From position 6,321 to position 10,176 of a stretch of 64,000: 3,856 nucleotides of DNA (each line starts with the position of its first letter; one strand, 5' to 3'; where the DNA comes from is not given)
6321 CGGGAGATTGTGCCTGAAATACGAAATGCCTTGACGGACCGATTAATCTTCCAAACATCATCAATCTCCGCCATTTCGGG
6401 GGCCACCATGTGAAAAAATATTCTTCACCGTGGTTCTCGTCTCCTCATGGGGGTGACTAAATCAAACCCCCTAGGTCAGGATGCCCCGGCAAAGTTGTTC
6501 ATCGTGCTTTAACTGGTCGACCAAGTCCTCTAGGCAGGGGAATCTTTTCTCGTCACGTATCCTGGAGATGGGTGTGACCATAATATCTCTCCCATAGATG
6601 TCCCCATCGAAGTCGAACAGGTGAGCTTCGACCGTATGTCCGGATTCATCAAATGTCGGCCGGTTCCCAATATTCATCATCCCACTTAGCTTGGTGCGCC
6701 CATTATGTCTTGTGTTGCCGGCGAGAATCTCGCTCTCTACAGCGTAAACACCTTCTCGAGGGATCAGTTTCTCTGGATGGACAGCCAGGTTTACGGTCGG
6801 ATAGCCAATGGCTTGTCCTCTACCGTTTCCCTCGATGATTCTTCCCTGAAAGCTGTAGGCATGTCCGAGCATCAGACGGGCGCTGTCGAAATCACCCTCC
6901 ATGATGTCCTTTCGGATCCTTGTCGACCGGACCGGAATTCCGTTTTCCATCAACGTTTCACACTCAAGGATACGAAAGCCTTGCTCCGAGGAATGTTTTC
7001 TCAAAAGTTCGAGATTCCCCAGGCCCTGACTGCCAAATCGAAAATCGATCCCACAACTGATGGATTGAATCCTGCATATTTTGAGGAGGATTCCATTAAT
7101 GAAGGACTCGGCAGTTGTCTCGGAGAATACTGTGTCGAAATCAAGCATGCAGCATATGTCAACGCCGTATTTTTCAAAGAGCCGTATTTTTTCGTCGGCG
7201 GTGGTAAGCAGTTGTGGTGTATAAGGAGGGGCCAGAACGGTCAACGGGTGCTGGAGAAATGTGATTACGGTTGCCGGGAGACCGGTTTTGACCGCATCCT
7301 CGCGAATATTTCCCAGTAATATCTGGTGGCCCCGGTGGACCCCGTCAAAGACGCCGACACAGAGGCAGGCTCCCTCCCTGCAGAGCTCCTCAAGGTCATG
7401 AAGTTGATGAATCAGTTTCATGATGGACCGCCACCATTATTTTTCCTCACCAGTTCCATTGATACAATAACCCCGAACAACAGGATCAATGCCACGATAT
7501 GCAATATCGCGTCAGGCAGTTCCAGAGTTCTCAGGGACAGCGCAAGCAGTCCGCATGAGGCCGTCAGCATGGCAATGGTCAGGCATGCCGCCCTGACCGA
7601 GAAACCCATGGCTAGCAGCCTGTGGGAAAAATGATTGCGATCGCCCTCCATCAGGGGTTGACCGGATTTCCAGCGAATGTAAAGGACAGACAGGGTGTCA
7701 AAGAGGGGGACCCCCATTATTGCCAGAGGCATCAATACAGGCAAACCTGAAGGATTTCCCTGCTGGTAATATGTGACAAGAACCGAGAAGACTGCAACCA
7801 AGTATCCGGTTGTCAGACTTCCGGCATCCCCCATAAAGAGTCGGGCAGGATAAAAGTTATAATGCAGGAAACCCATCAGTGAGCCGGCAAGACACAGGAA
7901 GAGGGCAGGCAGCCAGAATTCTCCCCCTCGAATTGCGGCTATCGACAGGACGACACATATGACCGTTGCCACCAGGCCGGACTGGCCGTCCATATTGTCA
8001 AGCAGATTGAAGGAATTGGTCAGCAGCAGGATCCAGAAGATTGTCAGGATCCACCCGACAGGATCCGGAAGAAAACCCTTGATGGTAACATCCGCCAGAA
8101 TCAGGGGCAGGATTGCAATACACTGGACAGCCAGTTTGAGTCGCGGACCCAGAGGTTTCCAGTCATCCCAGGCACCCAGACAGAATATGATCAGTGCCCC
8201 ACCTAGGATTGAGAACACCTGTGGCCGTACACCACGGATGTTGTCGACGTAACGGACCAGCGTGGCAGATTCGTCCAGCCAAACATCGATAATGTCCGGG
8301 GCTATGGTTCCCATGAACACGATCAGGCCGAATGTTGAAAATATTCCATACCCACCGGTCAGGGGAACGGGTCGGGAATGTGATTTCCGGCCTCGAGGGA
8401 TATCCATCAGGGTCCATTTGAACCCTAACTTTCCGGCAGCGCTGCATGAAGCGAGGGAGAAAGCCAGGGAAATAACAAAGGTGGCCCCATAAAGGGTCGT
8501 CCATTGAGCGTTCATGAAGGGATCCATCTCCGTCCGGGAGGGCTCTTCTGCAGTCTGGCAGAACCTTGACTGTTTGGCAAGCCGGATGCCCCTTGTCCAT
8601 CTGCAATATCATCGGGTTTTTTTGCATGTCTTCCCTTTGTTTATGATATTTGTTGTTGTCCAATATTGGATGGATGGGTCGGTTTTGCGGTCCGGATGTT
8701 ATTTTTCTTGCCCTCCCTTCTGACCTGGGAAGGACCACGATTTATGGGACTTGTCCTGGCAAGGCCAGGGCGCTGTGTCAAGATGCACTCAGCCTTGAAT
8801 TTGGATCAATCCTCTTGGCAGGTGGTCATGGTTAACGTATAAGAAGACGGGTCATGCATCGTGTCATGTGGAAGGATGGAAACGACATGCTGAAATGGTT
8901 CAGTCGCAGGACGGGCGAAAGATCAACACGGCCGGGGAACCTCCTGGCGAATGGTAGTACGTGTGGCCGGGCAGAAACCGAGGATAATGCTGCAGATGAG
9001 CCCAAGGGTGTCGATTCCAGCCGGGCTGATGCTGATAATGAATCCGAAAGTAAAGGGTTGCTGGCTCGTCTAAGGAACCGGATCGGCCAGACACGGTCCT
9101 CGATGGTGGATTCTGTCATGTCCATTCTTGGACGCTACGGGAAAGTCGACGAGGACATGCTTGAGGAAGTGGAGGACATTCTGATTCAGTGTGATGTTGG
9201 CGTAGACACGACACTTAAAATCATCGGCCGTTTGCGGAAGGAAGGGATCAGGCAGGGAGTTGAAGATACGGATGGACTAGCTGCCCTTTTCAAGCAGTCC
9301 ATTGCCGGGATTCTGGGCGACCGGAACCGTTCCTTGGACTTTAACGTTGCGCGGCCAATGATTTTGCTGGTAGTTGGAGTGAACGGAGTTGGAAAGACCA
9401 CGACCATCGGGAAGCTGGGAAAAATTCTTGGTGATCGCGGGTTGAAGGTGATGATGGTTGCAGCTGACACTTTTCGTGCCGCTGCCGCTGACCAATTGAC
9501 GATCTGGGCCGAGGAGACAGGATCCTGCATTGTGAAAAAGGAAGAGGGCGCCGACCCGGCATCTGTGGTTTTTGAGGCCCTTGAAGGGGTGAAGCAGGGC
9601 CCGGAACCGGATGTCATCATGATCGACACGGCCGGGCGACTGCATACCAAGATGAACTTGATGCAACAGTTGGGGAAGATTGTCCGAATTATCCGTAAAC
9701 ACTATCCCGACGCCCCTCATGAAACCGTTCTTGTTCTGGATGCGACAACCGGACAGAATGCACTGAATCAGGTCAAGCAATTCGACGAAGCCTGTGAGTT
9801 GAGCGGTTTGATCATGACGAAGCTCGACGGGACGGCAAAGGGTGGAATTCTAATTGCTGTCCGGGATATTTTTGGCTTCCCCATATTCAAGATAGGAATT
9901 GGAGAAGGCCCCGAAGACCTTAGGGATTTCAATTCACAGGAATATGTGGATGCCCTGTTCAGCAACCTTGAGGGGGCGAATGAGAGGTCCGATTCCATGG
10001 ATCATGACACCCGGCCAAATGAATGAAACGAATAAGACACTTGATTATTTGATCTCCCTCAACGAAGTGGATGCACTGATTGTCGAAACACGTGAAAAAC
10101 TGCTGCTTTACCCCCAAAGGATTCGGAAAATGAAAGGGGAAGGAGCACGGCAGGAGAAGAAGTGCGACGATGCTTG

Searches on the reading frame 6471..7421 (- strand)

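Call 21: search_protein_families(library=pfam, proteins=[window:6471-7421:-], max_evalue=0.001)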
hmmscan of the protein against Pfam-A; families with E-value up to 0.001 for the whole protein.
window:6471-7421:- (316 aa): 2 families
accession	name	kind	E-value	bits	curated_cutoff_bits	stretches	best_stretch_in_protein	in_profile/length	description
PF06574.18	FAD_syn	-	5.8e-42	143.6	27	1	15-168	5-158/158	FAD synthetase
PF01687.23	Flavokinase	-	3.7e-38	131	19.6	1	185-314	1-123/124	Riboflavin kinase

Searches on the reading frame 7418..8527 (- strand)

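Call 21: search_protein_families(library=pfam, proteins=[window:7418-8527:-], max_evalue=0.001)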
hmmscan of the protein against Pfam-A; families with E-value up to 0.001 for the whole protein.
window:7418-8527:- (369 aa): 1 family
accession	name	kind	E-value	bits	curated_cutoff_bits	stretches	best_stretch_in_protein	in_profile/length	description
PF00953.26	Glycos_transf_4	-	5.9e-32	111.3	27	1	105-251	2-159/160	Glycosyl transferase family 4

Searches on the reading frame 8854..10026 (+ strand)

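Call 21: search_protein_families(library=pfam, proteins=[window:8854-10026:+], max_evalue=0.001)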
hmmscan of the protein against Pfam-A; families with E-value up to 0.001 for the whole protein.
window:8854-10026:+ (390 aa): 6 families
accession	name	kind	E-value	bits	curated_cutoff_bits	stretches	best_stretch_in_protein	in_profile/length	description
PF00448.28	SRP54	-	4.6e-68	229.2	22.7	1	169-369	2-195/196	SRP54-type protein, GTPase domain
PF02881.24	SRP54_N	-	5e-12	46.3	22.4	1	86-148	6-73/75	SRP54-type protein, helical bundle domain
PF13604.12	AAA_30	-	1.2e-05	25.5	27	1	169-267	19-104/191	AAA domain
PF13401.12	AAA_22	-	4e-05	24.4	27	1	169-279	6-110/130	AAA domain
PF01656.29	CbiA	-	9.4e-05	22.8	25.4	1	178-327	9-86/125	CobQ/CobB/MinD/ParA nucleotide binding domain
PF02492.25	cobW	-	0.00048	20.2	20.7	1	171-326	3-155/180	CobW/HypB/UreG, nucleotide-binding domain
